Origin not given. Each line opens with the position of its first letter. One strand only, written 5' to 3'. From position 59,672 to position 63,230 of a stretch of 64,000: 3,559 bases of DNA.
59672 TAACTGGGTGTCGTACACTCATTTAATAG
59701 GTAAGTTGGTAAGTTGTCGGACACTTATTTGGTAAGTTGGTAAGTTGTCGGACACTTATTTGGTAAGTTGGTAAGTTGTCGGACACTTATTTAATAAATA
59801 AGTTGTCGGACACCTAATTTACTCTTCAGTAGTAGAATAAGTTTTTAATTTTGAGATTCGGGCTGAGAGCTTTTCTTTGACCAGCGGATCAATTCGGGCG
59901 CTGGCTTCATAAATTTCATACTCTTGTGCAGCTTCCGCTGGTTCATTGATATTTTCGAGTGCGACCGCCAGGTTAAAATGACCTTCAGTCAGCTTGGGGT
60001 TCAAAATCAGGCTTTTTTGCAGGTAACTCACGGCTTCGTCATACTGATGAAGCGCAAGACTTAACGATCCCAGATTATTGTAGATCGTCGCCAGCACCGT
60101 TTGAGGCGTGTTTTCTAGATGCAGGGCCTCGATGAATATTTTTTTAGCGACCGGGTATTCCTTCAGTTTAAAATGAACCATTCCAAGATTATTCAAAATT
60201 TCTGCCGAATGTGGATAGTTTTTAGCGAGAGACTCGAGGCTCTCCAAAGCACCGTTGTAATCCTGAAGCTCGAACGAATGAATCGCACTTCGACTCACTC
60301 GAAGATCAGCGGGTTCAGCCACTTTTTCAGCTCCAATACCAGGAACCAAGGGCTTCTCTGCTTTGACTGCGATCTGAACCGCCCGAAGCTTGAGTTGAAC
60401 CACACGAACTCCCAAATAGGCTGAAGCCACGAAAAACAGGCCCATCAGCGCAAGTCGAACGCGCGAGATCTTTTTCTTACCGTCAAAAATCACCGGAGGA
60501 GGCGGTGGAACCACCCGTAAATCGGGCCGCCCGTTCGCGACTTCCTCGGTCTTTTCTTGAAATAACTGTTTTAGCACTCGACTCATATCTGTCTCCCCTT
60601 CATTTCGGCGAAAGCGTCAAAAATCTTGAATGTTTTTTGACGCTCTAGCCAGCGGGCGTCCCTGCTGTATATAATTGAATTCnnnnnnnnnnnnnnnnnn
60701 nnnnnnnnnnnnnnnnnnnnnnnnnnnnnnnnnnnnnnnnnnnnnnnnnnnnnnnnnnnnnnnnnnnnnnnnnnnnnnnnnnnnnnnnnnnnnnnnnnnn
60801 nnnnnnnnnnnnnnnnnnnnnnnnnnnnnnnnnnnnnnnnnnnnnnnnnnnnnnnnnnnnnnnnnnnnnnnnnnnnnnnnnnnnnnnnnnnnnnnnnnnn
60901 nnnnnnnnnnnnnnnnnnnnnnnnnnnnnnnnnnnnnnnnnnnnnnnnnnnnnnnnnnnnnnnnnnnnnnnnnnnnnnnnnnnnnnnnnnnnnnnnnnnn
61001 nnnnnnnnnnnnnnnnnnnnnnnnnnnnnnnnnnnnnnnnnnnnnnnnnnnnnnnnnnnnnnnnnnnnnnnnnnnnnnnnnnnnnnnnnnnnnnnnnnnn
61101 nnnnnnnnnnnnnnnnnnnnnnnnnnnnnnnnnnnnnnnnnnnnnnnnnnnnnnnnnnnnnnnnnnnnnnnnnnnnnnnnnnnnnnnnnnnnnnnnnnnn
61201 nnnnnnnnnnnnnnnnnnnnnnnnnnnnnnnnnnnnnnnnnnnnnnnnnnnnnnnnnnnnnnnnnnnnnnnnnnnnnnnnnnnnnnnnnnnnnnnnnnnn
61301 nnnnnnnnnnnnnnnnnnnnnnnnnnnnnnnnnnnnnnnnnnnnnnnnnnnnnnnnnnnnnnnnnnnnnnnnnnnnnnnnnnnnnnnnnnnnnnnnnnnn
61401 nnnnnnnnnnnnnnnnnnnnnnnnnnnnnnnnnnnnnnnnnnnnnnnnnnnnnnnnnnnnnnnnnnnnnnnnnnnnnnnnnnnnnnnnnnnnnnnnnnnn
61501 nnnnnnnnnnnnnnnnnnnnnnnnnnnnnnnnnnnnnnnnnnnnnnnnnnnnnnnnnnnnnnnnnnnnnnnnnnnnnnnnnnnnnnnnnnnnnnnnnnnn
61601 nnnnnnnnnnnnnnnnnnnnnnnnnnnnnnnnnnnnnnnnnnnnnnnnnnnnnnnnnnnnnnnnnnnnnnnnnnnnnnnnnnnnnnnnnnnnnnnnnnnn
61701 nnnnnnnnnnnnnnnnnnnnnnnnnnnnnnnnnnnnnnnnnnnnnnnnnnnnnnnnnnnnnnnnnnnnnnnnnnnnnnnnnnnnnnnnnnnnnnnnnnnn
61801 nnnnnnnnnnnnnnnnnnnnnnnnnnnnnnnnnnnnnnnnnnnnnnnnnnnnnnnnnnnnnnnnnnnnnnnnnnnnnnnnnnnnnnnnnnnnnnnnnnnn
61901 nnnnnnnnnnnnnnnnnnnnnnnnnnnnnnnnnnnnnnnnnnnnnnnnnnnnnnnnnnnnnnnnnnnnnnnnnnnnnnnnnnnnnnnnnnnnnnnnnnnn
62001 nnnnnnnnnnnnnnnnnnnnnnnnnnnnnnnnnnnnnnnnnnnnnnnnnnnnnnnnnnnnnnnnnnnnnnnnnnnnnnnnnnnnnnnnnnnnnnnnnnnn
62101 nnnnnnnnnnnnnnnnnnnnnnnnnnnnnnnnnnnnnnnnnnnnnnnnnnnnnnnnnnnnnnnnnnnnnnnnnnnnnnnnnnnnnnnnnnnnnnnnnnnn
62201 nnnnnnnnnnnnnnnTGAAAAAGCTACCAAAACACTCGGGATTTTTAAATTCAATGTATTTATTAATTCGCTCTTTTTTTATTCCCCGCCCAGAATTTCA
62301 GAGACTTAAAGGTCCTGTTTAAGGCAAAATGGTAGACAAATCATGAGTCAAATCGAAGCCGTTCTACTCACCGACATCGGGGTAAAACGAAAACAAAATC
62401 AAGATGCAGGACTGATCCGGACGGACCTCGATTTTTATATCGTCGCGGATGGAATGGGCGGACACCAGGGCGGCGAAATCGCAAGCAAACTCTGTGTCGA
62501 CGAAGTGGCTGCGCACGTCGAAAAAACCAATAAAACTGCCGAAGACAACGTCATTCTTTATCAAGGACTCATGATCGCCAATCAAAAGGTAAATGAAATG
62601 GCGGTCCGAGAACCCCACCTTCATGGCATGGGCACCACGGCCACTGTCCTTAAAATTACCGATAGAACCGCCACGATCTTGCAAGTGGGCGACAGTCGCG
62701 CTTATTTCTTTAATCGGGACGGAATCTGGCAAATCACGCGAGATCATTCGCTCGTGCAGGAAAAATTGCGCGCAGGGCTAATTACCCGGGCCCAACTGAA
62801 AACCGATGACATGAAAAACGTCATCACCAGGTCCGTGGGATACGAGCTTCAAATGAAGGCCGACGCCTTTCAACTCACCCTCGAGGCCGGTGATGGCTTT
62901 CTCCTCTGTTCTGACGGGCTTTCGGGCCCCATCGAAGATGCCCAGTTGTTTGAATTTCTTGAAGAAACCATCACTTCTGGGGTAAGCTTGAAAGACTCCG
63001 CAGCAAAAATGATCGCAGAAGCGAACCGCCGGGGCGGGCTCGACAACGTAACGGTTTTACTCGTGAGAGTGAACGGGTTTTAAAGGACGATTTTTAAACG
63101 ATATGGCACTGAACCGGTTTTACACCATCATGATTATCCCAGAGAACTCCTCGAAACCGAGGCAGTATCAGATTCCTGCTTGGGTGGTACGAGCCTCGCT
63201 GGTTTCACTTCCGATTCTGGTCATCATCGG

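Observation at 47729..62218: Complete MSHA-like type IV pilus / T2SS-like apparatus with unusual accessory set, physically coupled to the giant adhesin gene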

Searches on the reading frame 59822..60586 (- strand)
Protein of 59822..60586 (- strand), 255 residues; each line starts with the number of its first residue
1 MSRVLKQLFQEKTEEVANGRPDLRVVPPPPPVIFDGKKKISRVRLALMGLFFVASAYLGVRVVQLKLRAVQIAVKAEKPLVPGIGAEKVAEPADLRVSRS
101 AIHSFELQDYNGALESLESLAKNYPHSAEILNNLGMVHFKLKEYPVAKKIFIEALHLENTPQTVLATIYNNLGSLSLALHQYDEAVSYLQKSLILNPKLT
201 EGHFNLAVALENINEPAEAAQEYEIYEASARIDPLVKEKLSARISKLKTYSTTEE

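Call 5: search_protein_families(library=pfam, proteins=[window:59822-60586:-], max_evalue=0.01)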
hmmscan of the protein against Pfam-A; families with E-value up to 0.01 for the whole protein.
window:59822-60586:- (255 aa): 18 families
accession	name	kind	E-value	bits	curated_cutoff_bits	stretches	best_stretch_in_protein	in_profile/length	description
PF07719.23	TPR_2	-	1.9e-18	65.4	27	2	166-198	1-33/34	Tetratricopeptide repeat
PF00515.34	TPR_1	-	8.4e-14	51.2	27.8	1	166-198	1-33/34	Tetratricopeptide repeat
PF13432.12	TPR_16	-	1.3e-12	48.4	32.7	2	105-147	8-50/65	Tetratricopeptide repeat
PF13374.12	TPR_10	-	4.9e-12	45.9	27.5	2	165-194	1-30/42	Tetratricopeptide repeat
PF14559.12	TPR_19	-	1.5e-11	44.9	25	2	177-237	2-62/68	Tetratricopeptide repeat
PF13424.12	TPR_12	-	1.7e-11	44.6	30.1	2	165-212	2-50/77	Tetratricopeptide repeat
PF13181.12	TPR_8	-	5.4e-11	42.2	25.7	1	166-198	1-33/34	Tetratricopeptide repeat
PF13431.12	TPR_17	-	3.2e-09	36.8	24.4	1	189-220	2-33/34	Tetratricopeptide repeat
PF13414.12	TPR_11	-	1.2e-08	34.9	26.8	1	105-141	5-41/42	TPR repeat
PF13174.12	TPR_6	-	5.2e-08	33.5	26.3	0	105-127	11-33/33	Tetratricopeptide repeat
PF13428.12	TPR_14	-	1.3e-07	32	23.5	0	171-208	6-43/44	Tetratricopeptide repeat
PF13371.12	TPR_9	-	1.7e-07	31.6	35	0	175-234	4-63/73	Tetratricopeptide repeat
PF23914.1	TPR_CcmH_CycH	-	2.2e-05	24.8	42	0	171-227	55-111/158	Cytochrome c-type biogenesis protein H TPR domain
PF13176.12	TPR_7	-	0.00018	21.8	27.9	0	170-195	3-28/36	Tetratricopeptide repeat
PF04733.20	Coatomer_E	-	0.00023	21.2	21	0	175-222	210-257/290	Coatomer epsilon subunit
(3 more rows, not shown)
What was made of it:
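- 59819..60586 (-): Membrane-anchored TPR protein (MshN/TadD/PilF class, orthology unproven). TPR families (call 5).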

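Call 7: search_protein_families(library=ncbifam, proteins=[window:59822-60586:-], max_evalue=0.01)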
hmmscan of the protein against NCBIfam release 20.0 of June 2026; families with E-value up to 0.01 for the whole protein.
window:59822-60586:- (255 aa): 19 families
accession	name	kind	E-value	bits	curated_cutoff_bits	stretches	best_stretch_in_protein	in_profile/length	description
TIGR00540.1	TPR_hemY_coli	hypoth_equivalog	6.8e-11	41.6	142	2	171-223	331-382/385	heme biosynthesis-associated TPR protein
NF040959.1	MamA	equivalog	1.3e-10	41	200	2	162-252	33-123/204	magnetosome protein MamA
TIGR02917.1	PEP_TPR_lipo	equivalog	2.8e-10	38.7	312.2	1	107-222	783-893/899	XrtA/PEP-CTERM system TPR-repeat protein PrsT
TIGR02521.1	type_IV_pilW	equivalog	3.1e-08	33.4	154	1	122-230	93-199/234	type IV pilus biogenesis/stability protein PilW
NF033920.0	C39_PA2778_fam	equivalog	4e-07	29.7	150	0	170-223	194-247/255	PA2778 family cysteine peptidase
NF052312.1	T9SS_PorW_SprE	equivalog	7.5e-07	28.2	250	1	107-215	269-377/716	type IX secretion system periplasmic lipoprotein PorW/SprE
TIGR02552.1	LcrH_SycD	equivalog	2.6e-05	23.9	104.8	0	99-159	23-83/136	SycD/LcrH family type III secretion system chaperone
NF047371.1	FlcA_CTERM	equivalog_domain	3.1e-05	22.6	300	1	102-206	447-558/646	periplasmic flagellar collar protein FlcA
NF002725.1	PRK02603.1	equivalog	4.4e-05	23.6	143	1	142-224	49-130/173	photosystem I assembly protein Ycf3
NF047507.1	TPR_BatC_Lepto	exception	0.00016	21.2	175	1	96-208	27-138/214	TPR repeat-containing protein BatC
NF008391.2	PRK11189.1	equivalog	0.00018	21.1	250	1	151-234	88-167/297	lipoprotein NlpI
NF033762.1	social_mot_Tgl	equivalog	0.00028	20.3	225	1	110-226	82-196/252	social motility TPR repeat lipoprotein Tgl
TIGR04510.1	mod_pep_cyc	subfamily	0.00055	18.5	400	1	105-221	478-589/814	putative peptide modification system cyclase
NF033758.1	gliding_GltE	equivalog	0.0022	17.1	225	1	129-225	223-315/411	adventurous gliding motility TPR repeat lipoprotein GltE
TIGR02795.1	tol_pal_ybgF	equivalog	0.0023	18.5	90.1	0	100-191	8-101/119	tol-pal system protein YbgF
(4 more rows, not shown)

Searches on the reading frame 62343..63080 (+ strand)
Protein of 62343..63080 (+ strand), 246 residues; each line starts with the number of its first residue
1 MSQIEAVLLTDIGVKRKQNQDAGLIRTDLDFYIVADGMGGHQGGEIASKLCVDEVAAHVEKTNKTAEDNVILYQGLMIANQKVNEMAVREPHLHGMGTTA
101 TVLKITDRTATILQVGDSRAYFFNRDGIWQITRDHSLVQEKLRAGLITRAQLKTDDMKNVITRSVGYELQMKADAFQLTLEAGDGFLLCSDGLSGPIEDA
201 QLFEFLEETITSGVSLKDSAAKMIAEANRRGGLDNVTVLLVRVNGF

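Call 5: search_protein_families(library=pfam, proteins=[window:62343-63080:+], max_evalue=0.01)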
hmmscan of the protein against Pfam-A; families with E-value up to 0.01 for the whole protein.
window:62343-63080:+ (246 aa): 3 families
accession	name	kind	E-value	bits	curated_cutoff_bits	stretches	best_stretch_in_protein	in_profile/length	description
PF13672.11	PP2C_2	-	1.6e-15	57.7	24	1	16-210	9-192/209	Protein phosphatase 2C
PF00481.26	PP2C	-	1.3e-11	45.1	20.3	1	27-236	32-255/255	Protein phosphatase 2C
PF07228.17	SpoIIE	-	0.00043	20.7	25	1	165-243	105-191/192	Stage II sporulation protein E (SpoIIE)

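Call 7: search_protein_families(library=ncbifam, proteins=[window:62343-63080:+], max_evalue=0.01)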
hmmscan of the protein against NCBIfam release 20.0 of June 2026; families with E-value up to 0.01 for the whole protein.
window:62343-63080:+ (246 aa): 2 families
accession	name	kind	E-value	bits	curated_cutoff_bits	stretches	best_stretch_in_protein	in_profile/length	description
NF033484.1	Stp1_PP2C_phos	equivalog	9.3e-70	234.7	230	1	10-241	2-231/232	Stp1/IreP family PP2C-type Ser/Thr phosphatase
NF011149.0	PRK14559.1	equivalog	1.6e-32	113.1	374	1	30-243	412-631/642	serine/threonine phosphatase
